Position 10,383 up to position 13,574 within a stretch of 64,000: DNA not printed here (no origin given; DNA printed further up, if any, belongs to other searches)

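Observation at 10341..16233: Tandem duplication of giant secreted RCC1 beta-propeller genes including promoter region and terminator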

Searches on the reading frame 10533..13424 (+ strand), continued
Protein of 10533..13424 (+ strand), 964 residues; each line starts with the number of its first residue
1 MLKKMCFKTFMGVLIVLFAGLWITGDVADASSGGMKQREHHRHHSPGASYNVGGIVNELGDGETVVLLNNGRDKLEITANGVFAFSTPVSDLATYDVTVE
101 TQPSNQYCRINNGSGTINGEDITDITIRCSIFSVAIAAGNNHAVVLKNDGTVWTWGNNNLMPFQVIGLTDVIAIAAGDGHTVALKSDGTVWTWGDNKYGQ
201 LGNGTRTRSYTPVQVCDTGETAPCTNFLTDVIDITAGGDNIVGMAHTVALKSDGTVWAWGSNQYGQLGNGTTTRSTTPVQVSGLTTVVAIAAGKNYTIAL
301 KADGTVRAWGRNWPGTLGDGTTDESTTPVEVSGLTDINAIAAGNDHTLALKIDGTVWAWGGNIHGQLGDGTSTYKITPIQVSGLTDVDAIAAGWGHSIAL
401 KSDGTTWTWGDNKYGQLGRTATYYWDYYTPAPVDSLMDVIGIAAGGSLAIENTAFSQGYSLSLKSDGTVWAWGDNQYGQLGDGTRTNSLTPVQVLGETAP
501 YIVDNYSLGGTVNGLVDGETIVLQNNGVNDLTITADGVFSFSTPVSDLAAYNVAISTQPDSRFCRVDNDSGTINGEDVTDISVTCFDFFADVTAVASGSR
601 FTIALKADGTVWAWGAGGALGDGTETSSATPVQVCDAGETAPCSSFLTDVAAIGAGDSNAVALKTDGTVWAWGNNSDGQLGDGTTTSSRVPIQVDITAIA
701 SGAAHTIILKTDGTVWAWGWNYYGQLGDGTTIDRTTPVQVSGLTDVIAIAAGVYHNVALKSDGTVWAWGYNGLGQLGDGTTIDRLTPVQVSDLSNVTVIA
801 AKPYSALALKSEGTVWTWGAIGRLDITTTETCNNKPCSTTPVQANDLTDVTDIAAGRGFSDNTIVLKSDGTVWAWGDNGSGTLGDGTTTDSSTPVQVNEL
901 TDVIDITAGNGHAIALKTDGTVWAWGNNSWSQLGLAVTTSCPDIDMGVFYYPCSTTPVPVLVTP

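Call 16: find_encoding_contigs(protein=P0003, flank=10000, max_places=3)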
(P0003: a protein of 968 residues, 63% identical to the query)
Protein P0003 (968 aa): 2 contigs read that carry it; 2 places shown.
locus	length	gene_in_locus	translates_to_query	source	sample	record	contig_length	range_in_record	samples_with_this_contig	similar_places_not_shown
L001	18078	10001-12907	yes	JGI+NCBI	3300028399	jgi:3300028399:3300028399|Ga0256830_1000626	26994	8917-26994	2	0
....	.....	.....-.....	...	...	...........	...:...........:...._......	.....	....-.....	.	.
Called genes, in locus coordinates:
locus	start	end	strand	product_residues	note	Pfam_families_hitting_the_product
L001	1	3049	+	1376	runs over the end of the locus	PF04997:RNA_pol_Rpb1_1, PF25984:BSH_YknX (faint), PF00623:RNA_pol_Rpb1_2, PF04983:RNA_pol_Rpb1_3, PF05000:RNA_pol_Rpb1_4, PF04998:RNA_pol_Rpb1_5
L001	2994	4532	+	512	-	PF01425:Amidase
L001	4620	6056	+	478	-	PF02934:GatB_N, PF02637:GatB_Yqey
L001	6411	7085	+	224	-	PF00005:ABC_tran, PF13304:AAA_21 (faint)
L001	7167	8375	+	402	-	PF12704:MacB_PCD, PF02687:FtsX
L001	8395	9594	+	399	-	PF12704:MacB_PCD, PF02687:FtsX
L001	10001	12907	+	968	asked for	PF13540:RCC1_2, PF25390:WD40_RLD, PF00415:RCC1, PF13540:RCC1_2, PF00415:RCC1, PF13540:RCC1_2, PF00415:RCC1, PF13540:RCC1_2, +13 more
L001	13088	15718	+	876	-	PF25390:WD40_RLD, PF13540:RCC1_2, PF00415:RCC1, PF13540:RCC1_2, PF00415:RCC1, PF13540:RCC1_2, PF00415:RCC1, PF25390:WD40_RLD, +23 more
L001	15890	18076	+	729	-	?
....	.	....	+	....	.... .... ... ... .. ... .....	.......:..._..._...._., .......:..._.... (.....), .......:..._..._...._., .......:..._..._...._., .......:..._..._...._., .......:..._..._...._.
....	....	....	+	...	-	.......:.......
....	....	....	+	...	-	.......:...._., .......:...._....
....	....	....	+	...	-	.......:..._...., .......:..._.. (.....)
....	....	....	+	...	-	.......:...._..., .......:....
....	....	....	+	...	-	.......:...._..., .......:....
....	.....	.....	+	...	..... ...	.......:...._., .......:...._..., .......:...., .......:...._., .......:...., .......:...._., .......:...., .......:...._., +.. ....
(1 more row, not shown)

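Call 17: find_encoding_contigs(protein=P0029, flank=10000, max_places=3)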
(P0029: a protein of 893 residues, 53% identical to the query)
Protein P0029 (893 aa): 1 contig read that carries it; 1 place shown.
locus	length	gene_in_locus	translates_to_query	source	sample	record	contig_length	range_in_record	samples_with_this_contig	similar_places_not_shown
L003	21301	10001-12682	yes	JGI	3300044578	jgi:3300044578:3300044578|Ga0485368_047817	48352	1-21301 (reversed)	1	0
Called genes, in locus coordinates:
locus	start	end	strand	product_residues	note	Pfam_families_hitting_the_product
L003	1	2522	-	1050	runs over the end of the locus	PF02563:Poly_export, PF10531:SLBB, PF22461:SLBB_2, PF10531:SLBB, PF22461:SLBB_2 (weak)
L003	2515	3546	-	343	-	PF02706:Wzz, PF13807:GNVR (weak)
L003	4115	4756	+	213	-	PF00075:RNase_H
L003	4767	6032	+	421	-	PF01136:Peptidase_U32, PF16325:Peptidase_U32_C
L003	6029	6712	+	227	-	PF13428:TPR_14 (faint), PF14559:TPR_19 (faint), PF00515:TPR_1 (faint), PF07719:TPR_2 (faint), PF13432:TPR_16 (faint), PF13424:TPR_12 (faint), PF12895:ANAPC3 (faint), PF13174:TPR_6 (faint), +1 more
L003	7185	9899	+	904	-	PF25390:WD40_RLD, PF00415:RCC1, PF13540:RCC1_2, PF00415:RCC1, PF13540:RCC1_2, PF00415:RCC1, PF13540:RCC1_2, PF00415:RCC1, +23 more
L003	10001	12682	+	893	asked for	PF25390:WD40_RLD, PF00415:RCC1, PF13540:RCC1_2, PF00415:RCC1, PF13540:RCC1_2, PF00415:RCC1, PF13540:RCC1_2, PF00415:RCC1, +19 more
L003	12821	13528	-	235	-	PF00005:ABC_tran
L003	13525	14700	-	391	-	PF02687:FtsX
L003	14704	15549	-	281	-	PF25973:BSH_CzcB (weak), PF25885:HH_EMRA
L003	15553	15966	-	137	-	PF04945:YHS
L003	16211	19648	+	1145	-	PF07953:Toxin_R_bind_N, PF13385:Laminin_G_3, PF02973:Sialidase, PF07705:CARDB, PF13620:CarboxypepD_reg (weak), PF17210:SdrD_B (weak), PF18911:PKD_4, PF22352:K319L-like_PKD (weak), +1 more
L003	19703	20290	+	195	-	PF07589:PEP_exosort_dom (weak)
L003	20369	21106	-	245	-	PF00072:Response_reg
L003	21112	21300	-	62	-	?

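Call 23: find_encoding_contigs(protein=P0114, flank=10000, max_places=4)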
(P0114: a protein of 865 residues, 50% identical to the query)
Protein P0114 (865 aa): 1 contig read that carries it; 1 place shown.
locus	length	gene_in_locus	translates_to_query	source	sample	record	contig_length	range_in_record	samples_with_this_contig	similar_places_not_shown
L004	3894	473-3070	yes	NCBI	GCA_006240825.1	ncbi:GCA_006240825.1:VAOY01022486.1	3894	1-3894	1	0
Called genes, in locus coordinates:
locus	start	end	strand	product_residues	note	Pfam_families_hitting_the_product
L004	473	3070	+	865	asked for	PF25390:WD40_RLD, PF13540:RCC1_2, PF00415:RCC1, PF13540:RCC1_2, PF00415:RCC1, PF13540:RCC1_2, PF25390:WD40_RLD, PF00415:RCC1, +21 more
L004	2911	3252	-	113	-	-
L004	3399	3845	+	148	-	PF00989:PAS, PF08448:PAS_4, PF13426:PAS_9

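Call 24: find_encoding_contigs(protein=P0089, flank=10000, max_places=3)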
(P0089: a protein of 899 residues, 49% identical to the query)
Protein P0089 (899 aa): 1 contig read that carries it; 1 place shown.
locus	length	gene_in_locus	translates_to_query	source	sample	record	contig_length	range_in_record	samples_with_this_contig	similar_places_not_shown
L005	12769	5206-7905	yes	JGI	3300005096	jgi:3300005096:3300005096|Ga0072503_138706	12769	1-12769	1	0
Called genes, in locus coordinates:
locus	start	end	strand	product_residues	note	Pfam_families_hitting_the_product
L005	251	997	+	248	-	PF25390:WD40_RLD, PF25384:Alsin_RLD (faint), PF13540:RCC1_2, PF00415:RCC1, PF13540:RCC1_2, PF00415:RCC1, PF13540:RCC1_2, PF00415:RCC1 (weak)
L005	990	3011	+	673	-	PF00415:RCC1, PF25390:WD40_RLD, PF00415:RCC1, PF13540:RCC1_2, PF00415:RCC1, PF13540:RCC1_2, PF25390:WD40_RLD, PF13540:RCC1_2, +14 more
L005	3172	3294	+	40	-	-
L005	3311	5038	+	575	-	PF13540:RCC1_2, PF25390:WD40_RLD, PF00415:RCC1, PF00415:RCC1, PF13540:RCC1_2, PF00415:RCC1, PF25390:WD40_RLD, PF13540:RCC1_2, +12 more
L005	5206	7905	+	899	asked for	PF25390:WD40_RLD, PF13540:RCC1_2, PF00415:RCC1, PF13540:RCC1_2, PF00415:RCC1, PF25390:WD40_RLD, PF13540:RCC1_2, PF00415:RCC1, +22 more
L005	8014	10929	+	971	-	PF25390:WD40_RLD, PF00415:RCC1, PF13540:RCC1_2, PF00415:RCC1, PF13540:RCC1_2, PF00415:RCC1, PF13540:RCC1_2, PF00415:RCC1, +18 more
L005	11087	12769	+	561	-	?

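Call 25: find_encoding_contigs(protein=P0043, flank=10000, max_places=3)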
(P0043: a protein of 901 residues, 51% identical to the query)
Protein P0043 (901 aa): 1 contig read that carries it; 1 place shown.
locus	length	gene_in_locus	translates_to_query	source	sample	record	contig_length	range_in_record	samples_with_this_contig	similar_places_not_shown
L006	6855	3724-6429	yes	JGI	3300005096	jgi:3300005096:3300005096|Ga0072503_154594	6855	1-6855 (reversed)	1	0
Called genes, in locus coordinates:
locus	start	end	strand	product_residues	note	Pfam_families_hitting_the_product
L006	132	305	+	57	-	PF02687:FtsX (weak)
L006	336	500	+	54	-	-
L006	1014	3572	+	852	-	PF25390:WD40_RLD, PF13540:RCC1_2, PF00415:RCC1, PF13540:RCC1_2, PF00415:RCC1, PF13540:RCC1_2, PF00415:RCC1, PF25390:WD40_RLD, +18 more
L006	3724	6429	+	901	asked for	PF25390:WD40_RLD, PF13540:RCC1_2, PF00415:RCC1, PF13540:RCC1_2, PF00415:RCC1, PF13540:RCC1_2, PF00415:RCC1, PF13540:RCC1_2, +19 more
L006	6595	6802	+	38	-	-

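Call 56: predict_structure(alignment_id=A5)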
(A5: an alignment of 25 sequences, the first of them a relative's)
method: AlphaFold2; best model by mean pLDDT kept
length: 811 residues; sequences in the alignment: 25
mean_pLDDT: 86.3   pTM: 0.68
mean pLDDT of the five models: 86.3, 86.1, 85.8, 83.6, 82.4
residues with pLDDT >= 90: 499; 70-90: 218; 50-70: 42; < 50: 52
segments of 3 or more residues with pLDDT < 50: 1-44, 190-193, 358-360
pLDDT, mean of each block of 10 residues (from residue 1): 40 39 28 31 65 96 96 96 94 94 97 98 95 95 96 96 98 91 73 77 94 96 97 93 90 93 96 96 93 88 95 90 97 93 80 54 80 92 96 95 93 72 84 89 91 91 92 93 93 82 90 88 90 93 92 84 88 87 83 71 70 67 71 84 89 81 87 92 94 92 91 93 94 95 91 90 93 94 94 88 87 58
secondary structure, 60 per line:
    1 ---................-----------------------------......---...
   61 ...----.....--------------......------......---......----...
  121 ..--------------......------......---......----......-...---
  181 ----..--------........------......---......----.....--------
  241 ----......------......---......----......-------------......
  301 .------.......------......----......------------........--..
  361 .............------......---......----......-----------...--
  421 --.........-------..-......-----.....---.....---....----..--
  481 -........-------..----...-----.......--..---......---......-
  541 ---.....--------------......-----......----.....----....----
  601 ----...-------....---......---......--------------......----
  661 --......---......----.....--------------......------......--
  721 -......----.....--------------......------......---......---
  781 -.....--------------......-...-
elements in order (helices of 4 or more, strands of 3 or more residues): H4-19 E49-54 E58-63 E68-72 E87-92 E99-104 E108-113 E118-122 E137-142 E149-154 E158-163 E168-173 E195-202 E209-214 E218-223 E228-232 E245-250 E257-262 E266-271 E276-281 E295-301 E308-314 E321-326 E331-336 E349-356 E359-373 E380-385 E389-394 E399-404 E416-418 E423-431 E442-447 E453-457 E461-465 E469-472 E482-489 E503-505 E511-517 E525-530 E534-539 E544-548 E563-568 E574-579 E584-588 E593-596 E605-607 E615-618 E622-627 E631-636 E651-656 E663-668 E672-677 E682-686 E701-706 E713-718 E722-727 E732-736 E751-756 E763-768 E772-777 E782-786 E801-806 E808-810
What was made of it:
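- Checked: The strand pattern of the AlphaFold model of B agrees (call 56).
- Residues 1-44 of B are a helix followed by disorder in the model (call 56).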

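Call 59: fold_search(model_id=the predicted structure, library=pdb)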
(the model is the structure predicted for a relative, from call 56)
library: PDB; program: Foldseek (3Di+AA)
matches with E <= 10: 1632; with E <= 0.001: 1058
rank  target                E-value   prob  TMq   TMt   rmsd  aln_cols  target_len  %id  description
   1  4dnw_A                3.7e-35  1.00  0.40  0.88   3.4       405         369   30  Crystal structure of UVB-resistance protein UVR8 (released 2012-03-07)
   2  6dd7_A                7.3e-35  1.00  0.41  0.88   2.9       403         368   30  Crystal structure of plant UVB photoreceptor UVR8 from in situ serial Laue diffraction (released 2018-07-18)
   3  6xzm_A                9.0e-35  1.00  0.41  0.89   2.8       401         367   30  Arabidopsis UV-B photoreceptor UVR8 mutant D96N D107N W285A (released 2021-01-13)
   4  4dnv_B                9.0e-35  1.00  0.40  0.88   2.8       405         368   30  Crystal structure of the W285F mutant of UVB-resistance protein UVR8 (released 2012-03-07)
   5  4dnw_B                2.5e-34  1.00  0.40  0.86   3.8       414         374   30  Crystal structure of UVB-resistance protein UVR8 (released 2012-03-07)
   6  6xzl                  2.7e-34  1.00  0.41  0.87   3.7       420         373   29  Arabidopsis UV-B photoreceptor UVR8 mutant D96N D107N (released 2021-01-13)
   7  4d9s_A                3.6e-34  1.00  0.40  0.84   3.4       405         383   30  Crystal structure of Arabidopsis thaliana UVR8 (UV Resistance locus 8) (released 2012-04-04)
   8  4dnu                  4.0e-34  1.00  0.40  0.87   3.4       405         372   30  Crystal structure of the W285A mutant of UVB-resistance protein UVR8 (released 2012-03-07)
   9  4dnv_A                4.6e-34  1.00  0.40  0.87   2.9       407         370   29  Crystal structure of the W285F mutant of UVB-resistance protein UVR8 (released 2012-03-07)
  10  4d9s_B                5.1e-34  1.00  0.41  0.85   3.3       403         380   30  Crystal structure of Arabidopsis thaliana UVR8 (UV Resistance locus 8) (released 2012-04-04)
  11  4nc4_A                8.7e-34  1.00  0.40  0.88   3.4       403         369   30  Crystal structure of photoreceptor AtUVR8 mutant W285F and light-induced structural changes at 120K (released 2016-10-26)
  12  8gqe_B                2.1e-33  1.00  0.41  0.85   2.8       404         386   30  Crystal structure of the W285A mutant of UVR8 in complex with RUP2 (released 2022-09-14)
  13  7vgg_B                3.6e-33  1.00  0.41  0.86   5.2       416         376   30  Cryo-EM structure of Ultraviolet-B activated UVR8 in complex with COP1 (released 2022-05-04)
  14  6xzn_A                1.2e-32  1.00  0.41  0.88   2.8       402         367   30  Arabidopsis UV-B photoreceptor UVR8 mutant G101S W285A (released 2021-01-13)
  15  6xzn_B                1.1e-31  1.00  0.40  0.87   3.0       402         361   30  Arabidopsis UV-B photoreceptor UVR8 mutant G101S W285A (released 2021-01-13)
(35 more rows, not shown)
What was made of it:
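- On RCC1-like repeat / RLD beta-propeller (Pfam PF00415, PF13540, PF25390): The N-terminal propeller of B has seven blades in the model (pLDDT >90) and TM 0.88 to UVR8 (calls 56, 59).
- Closest known: RCC1-like domain. Same: Foldseek gives TM 0.8-0.89 normalised to these targets (call 59).
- Closest known: BLIP-II, the beta-lactamase inhibitor protein II of Streptomyces exfoliatus. Same: It is a structural hit at E about 1e-19, TM about 0.8 (call 59).
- Foldseek matches UVR8, RCC1, HERC2 and BLIP-II at E 1e-35 to 1e-18 (calls 56, 59).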

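Call 79: list_cluster_members(proteins=[P0001, P0111, P0003, P0026, P0114, P0108, P0017, P0020])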
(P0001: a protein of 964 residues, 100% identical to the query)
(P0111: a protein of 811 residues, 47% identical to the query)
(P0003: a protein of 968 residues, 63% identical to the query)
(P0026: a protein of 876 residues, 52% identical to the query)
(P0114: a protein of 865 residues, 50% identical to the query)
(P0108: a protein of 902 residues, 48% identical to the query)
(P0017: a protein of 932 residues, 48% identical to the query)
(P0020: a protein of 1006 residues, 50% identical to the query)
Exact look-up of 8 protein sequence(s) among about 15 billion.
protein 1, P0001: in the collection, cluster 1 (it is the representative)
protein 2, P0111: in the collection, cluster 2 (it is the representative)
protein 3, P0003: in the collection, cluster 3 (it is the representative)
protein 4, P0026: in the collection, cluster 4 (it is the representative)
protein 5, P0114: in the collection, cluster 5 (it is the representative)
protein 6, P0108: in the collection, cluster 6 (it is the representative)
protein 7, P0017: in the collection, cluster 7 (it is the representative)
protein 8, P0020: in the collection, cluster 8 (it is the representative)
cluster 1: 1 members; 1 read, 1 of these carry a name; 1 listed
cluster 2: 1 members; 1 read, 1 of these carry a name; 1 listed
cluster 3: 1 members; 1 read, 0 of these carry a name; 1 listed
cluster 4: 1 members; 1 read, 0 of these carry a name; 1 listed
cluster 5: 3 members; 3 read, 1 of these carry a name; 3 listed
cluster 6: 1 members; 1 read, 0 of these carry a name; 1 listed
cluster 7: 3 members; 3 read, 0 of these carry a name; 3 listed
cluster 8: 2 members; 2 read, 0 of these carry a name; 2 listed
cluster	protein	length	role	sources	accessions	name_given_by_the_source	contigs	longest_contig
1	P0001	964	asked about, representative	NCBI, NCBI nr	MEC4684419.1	MAG: RCC1 repeat-containing protein [Nitrospirota bacterium] | RCC1 repeat-containing protein [Nitrospirota bacterium]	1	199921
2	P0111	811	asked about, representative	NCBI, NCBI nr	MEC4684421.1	MAG: RCC1 repeat-containing protein [Nitrospirota bacterium] | RCC1 repeat-containing protein [Nitrospirota bacterium]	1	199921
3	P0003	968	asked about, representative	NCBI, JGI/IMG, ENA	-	-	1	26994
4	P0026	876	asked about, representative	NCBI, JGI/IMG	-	-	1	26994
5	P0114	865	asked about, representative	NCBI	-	-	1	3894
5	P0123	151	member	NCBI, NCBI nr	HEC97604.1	MAG TPA: hypothetical protein ENI58_05520 [Nitrospirae bacterium] | hypothetical protein [Nitrospirota bacterium]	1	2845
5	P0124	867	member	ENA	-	-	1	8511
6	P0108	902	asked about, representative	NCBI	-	-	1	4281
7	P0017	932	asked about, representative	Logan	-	-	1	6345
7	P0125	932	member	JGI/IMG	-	-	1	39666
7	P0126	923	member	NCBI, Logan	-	-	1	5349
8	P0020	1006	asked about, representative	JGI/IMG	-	-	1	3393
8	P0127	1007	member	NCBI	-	-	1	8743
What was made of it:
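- Tried and rejected: This was prompted by the unexplained accession gap between MEC4684419 and MEC4684421 (call 79).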

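Call 82: find_encoding_contigs(protein=P0124, flank=10000, max_places=3)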
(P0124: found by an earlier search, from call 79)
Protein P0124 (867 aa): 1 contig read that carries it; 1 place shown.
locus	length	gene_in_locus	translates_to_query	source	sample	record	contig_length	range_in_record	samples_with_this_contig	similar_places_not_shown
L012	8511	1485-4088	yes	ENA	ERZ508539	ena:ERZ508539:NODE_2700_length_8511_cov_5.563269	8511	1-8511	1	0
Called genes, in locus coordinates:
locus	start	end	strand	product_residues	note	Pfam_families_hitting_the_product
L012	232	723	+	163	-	PF00583:Acetyltransf_1, PF13673:Acetyltransf_10, PF13508:Acetyltransf_7, PF08445:FR47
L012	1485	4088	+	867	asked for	PF25390:WD40_RLD, PF13540:RCC1_2, PF00415:RCC1, PF13540:RCC1_2, PF00415:RCC1, PF13540:RCC1_2, PF00415:RCC1, PF25390:WD40_RLD, +22 more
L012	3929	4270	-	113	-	-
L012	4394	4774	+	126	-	PF02518:HATPase_c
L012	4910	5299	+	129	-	PF00072:Response_reg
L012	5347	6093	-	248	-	PF00753:Lactamase_B (weak), PF13483:Lactamase_B_3, PF12706:Lactamase_B_2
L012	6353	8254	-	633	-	-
